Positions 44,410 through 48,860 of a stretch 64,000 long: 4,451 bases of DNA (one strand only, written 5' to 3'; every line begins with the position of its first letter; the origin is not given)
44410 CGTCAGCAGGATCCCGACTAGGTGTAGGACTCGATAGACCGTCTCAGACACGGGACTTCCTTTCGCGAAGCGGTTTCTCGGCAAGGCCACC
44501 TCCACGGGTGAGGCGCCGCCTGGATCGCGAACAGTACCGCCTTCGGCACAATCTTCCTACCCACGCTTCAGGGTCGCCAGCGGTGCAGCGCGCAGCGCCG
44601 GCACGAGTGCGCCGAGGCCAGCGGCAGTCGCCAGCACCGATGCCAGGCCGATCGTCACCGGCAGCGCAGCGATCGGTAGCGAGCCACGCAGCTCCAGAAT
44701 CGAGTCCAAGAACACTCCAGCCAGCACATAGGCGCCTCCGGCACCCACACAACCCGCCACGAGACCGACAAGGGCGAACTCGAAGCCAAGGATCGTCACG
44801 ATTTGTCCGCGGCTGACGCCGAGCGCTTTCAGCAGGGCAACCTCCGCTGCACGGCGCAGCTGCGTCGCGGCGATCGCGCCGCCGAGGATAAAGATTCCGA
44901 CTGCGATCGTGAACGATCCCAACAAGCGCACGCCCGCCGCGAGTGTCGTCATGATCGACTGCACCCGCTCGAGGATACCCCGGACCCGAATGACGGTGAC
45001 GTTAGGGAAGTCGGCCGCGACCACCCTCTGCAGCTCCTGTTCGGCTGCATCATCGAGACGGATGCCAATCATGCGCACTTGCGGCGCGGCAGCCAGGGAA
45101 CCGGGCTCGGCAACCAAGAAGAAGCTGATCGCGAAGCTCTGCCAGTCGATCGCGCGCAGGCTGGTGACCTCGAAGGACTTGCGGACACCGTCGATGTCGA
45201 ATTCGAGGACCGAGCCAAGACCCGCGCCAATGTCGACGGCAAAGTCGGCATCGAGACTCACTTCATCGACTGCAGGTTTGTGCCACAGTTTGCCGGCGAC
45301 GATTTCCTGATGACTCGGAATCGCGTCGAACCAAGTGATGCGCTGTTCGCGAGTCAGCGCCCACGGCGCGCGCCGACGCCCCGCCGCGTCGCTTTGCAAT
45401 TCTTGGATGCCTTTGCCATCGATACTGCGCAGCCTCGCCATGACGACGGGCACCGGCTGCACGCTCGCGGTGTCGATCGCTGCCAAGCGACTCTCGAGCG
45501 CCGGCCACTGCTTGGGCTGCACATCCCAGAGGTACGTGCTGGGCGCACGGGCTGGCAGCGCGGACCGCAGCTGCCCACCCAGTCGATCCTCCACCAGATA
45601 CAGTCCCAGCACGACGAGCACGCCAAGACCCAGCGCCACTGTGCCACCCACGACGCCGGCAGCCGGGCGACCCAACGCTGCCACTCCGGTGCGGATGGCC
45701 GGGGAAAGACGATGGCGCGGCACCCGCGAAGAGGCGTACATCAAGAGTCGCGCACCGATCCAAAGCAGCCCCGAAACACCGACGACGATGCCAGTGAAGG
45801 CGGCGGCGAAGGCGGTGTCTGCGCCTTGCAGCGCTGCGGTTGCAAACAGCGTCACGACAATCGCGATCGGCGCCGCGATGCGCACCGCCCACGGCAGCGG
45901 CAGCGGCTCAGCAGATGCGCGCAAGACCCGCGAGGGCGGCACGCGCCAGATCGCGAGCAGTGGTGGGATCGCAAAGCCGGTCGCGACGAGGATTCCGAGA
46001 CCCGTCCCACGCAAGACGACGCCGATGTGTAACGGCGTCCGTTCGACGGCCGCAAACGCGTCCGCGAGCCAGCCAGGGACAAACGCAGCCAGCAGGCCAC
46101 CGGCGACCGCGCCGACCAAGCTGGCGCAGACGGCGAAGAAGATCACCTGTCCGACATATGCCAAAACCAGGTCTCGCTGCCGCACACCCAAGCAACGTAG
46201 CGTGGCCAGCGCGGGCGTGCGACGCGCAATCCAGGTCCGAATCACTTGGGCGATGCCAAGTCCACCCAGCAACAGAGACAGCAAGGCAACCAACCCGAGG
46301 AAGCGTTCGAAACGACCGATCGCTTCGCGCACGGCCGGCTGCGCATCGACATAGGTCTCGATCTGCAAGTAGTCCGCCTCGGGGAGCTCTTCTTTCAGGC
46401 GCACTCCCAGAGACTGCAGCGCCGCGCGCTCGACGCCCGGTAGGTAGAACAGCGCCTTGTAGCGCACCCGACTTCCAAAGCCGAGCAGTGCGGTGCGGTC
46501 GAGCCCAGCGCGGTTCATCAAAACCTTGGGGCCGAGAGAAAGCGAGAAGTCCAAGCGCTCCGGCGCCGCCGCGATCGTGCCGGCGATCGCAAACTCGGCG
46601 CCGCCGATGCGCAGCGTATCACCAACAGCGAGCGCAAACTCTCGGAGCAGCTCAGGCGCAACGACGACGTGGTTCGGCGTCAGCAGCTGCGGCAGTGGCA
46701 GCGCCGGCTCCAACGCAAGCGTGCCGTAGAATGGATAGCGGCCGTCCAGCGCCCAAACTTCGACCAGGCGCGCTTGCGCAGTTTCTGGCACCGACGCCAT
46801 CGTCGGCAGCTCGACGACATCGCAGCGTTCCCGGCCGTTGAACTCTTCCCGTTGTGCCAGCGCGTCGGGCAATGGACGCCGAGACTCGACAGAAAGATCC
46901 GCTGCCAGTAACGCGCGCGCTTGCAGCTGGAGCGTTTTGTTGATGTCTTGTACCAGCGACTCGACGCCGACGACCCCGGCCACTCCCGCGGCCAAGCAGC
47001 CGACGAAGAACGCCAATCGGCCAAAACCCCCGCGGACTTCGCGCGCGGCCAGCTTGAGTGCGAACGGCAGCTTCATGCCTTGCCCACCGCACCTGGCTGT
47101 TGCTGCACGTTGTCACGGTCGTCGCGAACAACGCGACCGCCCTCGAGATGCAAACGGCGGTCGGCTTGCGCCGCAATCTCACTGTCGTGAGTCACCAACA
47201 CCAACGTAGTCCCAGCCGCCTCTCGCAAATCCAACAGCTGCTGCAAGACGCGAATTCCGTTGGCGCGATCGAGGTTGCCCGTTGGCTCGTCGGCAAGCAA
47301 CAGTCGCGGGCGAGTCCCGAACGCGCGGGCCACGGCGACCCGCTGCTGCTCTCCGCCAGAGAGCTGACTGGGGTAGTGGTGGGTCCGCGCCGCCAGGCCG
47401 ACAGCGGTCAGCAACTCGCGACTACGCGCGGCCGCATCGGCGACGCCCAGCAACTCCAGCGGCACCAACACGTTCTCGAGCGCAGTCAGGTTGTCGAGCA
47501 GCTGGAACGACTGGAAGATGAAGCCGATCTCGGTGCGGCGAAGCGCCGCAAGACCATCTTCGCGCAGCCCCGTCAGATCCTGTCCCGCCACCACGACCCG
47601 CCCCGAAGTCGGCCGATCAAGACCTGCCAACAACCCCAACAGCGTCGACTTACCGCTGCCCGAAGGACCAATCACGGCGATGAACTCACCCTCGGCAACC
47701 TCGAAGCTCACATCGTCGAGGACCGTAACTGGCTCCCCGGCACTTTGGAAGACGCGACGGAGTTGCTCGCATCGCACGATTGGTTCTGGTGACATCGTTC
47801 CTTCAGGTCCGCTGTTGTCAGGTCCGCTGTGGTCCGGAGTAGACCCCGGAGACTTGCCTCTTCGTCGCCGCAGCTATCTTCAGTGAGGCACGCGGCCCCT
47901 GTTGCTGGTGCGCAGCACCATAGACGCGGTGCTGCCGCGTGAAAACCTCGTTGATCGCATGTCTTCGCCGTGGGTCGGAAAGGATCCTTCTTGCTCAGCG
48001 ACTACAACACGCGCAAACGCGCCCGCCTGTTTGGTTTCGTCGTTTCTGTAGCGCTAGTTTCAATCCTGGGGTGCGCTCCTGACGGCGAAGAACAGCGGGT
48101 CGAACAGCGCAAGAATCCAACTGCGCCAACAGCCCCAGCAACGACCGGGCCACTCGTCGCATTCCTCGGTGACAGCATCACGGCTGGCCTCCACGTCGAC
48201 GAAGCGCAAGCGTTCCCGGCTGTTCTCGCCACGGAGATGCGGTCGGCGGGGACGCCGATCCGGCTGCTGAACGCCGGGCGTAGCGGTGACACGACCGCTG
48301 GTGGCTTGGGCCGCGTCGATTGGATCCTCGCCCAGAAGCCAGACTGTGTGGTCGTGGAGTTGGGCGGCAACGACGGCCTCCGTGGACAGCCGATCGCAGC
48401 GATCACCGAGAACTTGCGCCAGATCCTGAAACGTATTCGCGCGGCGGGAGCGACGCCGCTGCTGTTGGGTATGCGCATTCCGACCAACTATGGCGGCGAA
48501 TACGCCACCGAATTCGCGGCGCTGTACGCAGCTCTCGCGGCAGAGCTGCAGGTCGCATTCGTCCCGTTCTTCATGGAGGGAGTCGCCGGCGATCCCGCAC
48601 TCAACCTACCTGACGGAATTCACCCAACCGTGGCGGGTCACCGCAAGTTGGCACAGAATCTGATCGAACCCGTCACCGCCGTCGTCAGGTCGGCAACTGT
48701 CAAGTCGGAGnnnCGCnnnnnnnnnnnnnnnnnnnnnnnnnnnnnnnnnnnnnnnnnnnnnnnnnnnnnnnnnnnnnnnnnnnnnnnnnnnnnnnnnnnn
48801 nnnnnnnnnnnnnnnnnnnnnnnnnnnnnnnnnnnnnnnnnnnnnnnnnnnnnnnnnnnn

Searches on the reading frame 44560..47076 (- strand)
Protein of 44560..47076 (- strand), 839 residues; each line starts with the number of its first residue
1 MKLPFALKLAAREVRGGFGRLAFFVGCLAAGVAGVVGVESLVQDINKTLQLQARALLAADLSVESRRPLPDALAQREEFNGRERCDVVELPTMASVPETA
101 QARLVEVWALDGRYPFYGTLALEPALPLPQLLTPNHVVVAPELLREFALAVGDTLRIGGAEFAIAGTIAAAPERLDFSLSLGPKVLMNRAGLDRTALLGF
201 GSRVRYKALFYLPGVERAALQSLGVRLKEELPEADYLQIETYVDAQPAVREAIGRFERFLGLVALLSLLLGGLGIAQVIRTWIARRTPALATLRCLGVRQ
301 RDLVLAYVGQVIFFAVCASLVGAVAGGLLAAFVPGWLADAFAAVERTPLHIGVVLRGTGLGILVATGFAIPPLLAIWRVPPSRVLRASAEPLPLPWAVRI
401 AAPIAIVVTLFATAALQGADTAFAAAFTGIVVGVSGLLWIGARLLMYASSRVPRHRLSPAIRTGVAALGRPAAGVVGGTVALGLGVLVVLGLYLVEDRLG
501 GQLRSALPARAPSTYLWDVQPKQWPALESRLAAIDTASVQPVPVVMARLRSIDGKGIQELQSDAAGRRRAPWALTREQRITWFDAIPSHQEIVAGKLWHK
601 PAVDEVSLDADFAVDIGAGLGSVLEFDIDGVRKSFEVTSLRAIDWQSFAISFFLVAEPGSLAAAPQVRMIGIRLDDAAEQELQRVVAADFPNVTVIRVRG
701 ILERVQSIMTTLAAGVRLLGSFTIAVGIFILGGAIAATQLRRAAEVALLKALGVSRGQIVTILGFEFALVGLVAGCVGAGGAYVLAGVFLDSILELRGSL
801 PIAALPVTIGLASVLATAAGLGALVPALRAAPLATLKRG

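Call 54: search_protein_families(library=pfam, proteins=[window:44560-47076:-], max_evalue=0.001)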
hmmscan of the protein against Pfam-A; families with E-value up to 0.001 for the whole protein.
window:44560-47076:- (839 aa): 2 families
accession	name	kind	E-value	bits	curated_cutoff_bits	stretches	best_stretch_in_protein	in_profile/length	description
PF02687.27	FtsX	-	9.1e-18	64.9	25.5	2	262-379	2-118/120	FtsX-like permease C-terminal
PF12704.14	MacB_PCD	-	5.1e-06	27.4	27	1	25-188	5-172/207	MacB-like periplasmic core domain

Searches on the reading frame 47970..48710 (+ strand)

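Call 54: search_protein_families(library=pfam, proteins=[window:47970-48710:+], max_evalue=0.001)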
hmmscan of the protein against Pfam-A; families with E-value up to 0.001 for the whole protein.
window:47970-48710:+ (247 aa): 5 families
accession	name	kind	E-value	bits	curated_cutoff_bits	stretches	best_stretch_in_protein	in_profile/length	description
PF13472.12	Lipase_GDSL_2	-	1.4e-31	110.8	32.9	1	65-225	1-177/178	GDSL-like Lipase/Acylhydrolase family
PF00657.28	Lipase_GDSL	-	2e-19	71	23.6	1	63-230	1-207/208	GDSL-like Lipase/Acylhydrolase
PF25182.1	NonGDSL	-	0.00013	21.8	80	1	75-168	43-139/220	Non-GDSL lipase-like family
PF17182.10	OSK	-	0.00024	20.9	27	1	105-169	53-116/202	OSK domain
PF04311.20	DUF459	-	0.00044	20.1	27.2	0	209-231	172-194/197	Protein of unknown function (DUF459)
